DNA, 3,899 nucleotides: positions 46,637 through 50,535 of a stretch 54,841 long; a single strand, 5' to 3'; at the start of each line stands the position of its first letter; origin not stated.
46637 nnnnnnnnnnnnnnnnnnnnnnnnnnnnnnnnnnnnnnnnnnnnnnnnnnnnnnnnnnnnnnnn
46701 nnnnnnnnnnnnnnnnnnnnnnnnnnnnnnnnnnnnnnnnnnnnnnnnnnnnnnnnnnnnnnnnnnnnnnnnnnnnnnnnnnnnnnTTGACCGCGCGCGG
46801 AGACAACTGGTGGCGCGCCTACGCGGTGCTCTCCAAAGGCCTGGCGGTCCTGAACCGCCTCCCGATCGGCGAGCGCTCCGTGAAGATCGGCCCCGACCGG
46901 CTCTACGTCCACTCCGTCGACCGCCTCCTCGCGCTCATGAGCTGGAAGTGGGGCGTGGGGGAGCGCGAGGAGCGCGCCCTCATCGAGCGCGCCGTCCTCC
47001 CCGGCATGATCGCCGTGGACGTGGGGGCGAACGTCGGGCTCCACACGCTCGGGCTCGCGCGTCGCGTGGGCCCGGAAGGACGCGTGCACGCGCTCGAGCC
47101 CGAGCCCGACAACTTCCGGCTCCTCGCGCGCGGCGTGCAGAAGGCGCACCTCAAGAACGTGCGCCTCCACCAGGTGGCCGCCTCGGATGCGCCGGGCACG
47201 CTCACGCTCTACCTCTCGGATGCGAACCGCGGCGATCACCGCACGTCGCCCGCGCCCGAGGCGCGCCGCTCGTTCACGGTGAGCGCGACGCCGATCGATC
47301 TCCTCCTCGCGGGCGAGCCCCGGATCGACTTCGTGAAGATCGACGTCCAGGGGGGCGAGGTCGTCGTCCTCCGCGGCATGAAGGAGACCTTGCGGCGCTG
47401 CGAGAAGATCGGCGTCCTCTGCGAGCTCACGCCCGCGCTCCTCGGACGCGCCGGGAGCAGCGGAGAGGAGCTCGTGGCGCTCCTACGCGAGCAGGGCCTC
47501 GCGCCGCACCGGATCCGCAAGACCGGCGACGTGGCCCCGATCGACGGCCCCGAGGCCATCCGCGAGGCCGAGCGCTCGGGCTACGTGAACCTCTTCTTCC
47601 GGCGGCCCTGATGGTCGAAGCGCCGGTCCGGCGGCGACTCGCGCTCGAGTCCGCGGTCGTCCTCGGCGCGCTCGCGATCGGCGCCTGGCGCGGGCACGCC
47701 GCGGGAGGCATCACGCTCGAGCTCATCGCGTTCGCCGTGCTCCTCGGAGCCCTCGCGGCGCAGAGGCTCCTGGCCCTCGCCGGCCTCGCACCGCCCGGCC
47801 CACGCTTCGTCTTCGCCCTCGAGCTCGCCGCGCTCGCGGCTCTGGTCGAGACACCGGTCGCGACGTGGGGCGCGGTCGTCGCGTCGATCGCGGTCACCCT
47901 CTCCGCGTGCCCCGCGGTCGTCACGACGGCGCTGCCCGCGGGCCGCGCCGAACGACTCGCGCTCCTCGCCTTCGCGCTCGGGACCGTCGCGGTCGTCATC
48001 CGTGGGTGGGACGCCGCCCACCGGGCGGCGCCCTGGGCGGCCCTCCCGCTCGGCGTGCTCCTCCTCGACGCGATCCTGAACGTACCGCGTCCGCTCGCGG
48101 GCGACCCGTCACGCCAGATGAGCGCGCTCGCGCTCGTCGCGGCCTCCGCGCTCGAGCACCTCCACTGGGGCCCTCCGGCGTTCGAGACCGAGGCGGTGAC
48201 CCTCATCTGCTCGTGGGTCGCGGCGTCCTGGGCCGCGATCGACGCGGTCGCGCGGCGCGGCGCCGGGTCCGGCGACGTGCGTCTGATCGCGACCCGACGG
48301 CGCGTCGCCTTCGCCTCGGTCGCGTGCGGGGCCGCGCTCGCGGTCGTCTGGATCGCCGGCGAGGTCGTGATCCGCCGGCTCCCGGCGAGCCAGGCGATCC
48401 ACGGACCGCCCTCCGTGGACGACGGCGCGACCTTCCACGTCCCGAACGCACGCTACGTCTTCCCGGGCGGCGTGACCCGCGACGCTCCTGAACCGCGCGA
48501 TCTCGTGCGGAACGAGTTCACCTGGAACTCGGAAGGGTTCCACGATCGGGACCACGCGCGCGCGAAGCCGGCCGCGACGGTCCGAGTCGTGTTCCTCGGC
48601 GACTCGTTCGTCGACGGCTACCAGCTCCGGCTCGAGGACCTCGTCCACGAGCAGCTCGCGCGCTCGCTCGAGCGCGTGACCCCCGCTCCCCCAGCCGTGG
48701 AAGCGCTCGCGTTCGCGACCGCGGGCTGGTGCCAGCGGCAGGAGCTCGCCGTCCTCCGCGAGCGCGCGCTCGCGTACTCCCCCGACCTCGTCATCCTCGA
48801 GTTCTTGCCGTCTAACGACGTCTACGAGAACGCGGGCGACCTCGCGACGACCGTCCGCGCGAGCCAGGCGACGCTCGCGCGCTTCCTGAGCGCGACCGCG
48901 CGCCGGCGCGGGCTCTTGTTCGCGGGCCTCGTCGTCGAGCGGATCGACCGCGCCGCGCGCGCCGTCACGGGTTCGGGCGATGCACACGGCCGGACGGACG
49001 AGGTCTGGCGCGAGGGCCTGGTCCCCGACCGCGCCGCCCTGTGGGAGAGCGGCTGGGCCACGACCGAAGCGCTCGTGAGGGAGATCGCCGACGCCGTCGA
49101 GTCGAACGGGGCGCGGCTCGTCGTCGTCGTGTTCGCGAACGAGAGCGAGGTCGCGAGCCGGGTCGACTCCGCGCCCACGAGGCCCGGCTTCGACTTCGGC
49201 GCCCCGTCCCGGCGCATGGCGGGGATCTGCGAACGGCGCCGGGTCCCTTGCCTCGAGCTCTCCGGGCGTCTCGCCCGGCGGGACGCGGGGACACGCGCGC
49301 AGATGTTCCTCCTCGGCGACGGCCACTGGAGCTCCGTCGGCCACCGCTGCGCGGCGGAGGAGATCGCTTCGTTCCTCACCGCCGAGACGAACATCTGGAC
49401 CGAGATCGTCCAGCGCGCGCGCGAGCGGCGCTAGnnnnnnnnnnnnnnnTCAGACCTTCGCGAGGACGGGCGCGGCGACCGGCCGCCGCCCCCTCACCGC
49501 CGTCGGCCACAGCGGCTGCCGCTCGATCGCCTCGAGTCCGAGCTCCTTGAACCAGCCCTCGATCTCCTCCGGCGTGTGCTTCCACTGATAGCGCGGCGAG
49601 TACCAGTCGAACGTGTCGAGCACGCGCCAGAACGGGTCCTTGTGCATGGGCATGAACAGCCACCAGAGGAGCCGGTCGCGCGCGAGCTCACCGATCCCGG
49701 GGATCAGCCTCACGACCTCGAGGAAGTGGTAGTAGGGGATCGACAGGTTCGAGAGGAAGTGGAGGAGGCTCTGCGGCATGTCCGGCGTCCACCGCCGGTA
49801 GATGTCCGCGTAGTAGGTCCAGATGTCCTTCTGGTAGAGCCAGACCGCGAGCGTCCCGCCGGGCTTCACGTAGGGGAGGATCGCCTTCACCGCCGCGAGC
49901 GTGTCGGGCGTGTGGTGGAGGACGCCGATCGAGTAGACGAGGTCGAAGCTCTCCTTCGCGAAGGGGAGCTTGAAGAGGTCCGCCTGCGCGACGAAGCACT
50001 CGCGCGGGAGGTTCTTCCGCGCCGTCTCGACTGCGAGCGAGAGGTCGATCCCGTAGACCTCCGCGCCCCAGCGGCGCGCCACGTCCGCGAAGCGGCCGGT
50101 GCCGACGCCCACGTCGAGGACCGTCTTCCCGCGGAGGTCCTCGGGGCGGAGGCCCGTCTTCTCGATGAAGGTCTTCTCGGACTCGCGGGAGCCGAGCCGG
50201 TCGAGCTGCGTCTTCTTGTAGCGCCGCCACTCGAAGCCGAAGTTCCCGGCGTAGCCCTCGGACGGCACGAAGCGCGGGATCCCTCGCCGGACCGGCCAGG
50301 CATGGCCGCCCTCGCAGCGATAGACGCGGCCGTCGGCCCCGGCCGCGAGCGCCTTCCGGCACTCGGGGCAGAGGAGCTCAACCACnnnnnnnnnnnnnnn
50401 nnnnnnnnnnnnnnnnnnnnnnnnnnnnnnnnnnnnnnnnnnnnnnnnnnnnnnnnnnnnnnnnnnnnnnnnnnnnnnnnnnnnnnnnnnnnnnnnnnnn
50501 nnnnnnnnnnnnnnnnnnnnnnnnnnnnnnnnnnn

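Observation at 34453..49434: Candidate new module: one N-terminal membrane domain shared by two ~1017-aa GT-C-like proteins and two ~600-aa SGNH proteins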

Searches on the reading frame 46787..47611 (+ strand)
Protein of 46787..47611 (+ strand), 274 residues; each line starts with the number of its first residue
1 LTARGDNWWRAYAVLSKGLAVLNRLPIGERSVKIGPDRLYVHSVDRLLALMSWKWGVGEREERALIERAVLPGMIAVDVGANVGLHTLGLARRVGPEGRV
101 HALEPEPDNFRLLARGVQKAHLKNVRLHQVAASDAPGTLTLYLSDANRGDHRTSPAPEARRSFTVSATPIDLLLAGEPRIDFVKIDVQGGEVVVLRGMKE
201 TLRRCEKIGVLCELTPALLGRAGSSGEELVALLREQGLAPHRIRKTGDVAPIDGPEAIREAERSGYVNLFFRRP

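Call 17: search_protein_families(library=pfam, proteins=[window:46787-47611:+], max_evalue=0.01)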
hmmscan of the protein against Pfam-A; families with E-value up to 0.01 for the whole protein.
window:46787-47611:+ (274 aa): 3 families
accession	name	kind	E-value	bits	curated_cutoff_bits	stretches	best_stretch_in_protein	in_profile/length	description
PF05050.19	Methyltransf_21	-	3.3e-21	76.6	22.7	1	78-237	1-170/173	Methyltransferase FkbM domain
PF02475.24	TRM5-TYW2_MTfase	-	0.00026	21.4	28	1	55-125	19-88/164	TRM5/TYW2 methyltransferase domain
PF13649.12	Methyltransf_25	-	0.0029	18.7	27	1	77-136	2-59/97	Methyltransferase domain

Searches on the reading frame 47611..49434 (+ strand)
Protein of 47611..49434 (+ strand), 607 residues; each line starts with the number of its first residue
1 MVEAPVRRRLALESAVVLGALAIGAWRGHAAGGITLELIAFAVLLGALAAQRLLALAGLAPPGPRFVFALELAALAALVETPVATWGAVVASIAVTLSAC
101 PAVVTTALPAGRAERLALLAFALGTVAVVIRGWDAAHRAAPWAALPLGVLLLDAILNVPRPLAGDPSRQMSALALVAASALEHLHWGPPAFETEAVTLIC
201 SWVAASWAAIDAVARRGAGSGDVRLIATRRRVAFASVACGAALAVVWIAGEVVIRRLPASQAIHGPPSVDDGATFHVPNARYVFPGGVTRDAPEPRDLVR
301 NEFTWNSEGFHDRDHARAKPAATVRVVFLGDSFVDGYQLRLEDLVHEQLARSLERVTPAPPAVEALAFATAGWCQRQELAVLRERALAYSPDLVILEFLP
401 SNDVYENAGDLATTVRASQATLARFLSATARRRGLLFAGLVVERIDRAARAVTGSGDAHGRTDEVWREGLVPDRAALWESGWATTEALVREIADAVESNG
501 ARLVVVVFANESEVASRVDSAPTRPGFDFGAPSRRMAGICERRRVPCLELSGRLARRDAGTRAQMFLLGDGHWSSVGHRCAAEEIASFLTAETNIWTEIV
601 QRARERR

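Call 9: search_protein_families(library=pfam, proteins=[window:47611-49434:+], max_evalue=1)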
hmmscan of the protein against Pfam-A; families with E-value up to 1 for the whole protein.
window:47611-49434:+ (607 aa): 4 families
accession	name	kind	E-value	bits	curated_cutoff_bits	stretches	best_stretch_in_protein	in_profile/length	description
PF16822.11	ALGX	-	1e-08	35.6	26.5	1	480-592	23-133/268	SGNH hydrolase-like domain, acetyltransferase AlgX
PF13472.12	Lipase_GDSL_2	-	1.2e-06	29.5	32.9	1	328-579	1-177/178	GDSL-like Lipase/Acylhydrolase family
PF00657.28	Lipase_GDSL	-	0.0024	18.5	23.6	1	326-430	1-115/208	GDSL-like Lipase/Acylhydrolase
PF08012.16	DUF1702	-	0.0092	15.3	25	0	309-358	18-67/319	Protein of unknown function (DUF1702)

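Call 56: search_protein_families(library=ncbifam, proteins=[window:47611-49434:+], max_evalue=0.1)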
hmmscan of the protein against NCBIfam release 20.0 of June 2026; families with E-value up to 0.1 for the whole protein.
window:47611-49434:+ (607 aa): 0 families

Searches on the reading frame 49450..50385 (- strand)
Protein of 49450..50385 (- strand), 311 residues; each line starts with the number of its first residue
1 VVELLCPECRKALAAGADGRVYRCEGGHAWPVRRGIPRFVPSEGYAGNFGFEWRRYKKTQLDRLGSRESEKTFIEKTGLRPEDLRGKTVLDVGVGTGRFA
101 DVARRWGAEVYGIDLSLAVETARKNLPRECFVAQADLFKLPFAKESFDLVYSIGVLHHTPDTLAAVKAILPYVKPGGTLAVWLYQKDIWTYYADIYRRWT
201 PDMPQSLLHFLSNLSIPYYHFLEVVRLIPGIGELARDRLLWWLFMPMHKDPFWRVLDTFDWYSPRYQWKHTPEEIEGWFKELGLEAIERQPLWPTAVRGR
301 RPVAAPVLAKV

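Call 17: search_protein_families(library=pfam, proteins=[window:49450-50385:-], max_evalue=0.01)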
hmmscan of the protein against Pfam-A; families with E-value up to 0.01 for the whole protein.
window:49450-50385:- (311 aa): 10 families
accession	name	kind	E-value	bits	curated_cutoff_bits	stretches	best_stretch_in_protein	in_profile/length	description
PF08241.18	Methyltransf_11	-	4.3e-21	75.8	21.2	1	90-180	1-94/95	Methyltransferase domain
PF13489.12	Methyltransf_23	-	1.1e-18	68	27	1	79-285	16-160/164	Methyltransferase domain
PF13649.12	Methyltransf_25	-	3.8e-17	63.2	27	1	89-177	1-97/97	Methyltransferase domain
PF08242.18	Methyltransf_12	-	5.1e-14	53.2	30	1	90-179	1-98/98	Methyltransferase domain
PF13847.12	Methyltransf_31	-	5.5e-13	49.3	27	1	86-181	4-109/145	Methyltransferase domain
PF01209.24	Ubie_methyltran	-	2e-08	34.3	20.1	1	80-234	42-204/233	ubiE/COQ5 methyltransferase family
PF01728.25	FtsJ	-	1.5e-05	25.5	24.1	1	83-150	20-95/181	FtsJ-like methyltransferase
PF08003.17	Methyltransf_9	-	3.7e-05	23.3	23.8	1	83-180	113-216/315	Protein of unknown function (DUF1698)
PF02353.26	CMAS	-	0.00031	20.6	27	1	85-159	62-140/273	Mycolic acid cyclopropane synthetase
PF06325.19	PrmA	-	0.0018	18.3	22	1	84-137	160-215/296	Ribosomal protein L11 methyltransferase (PrmA)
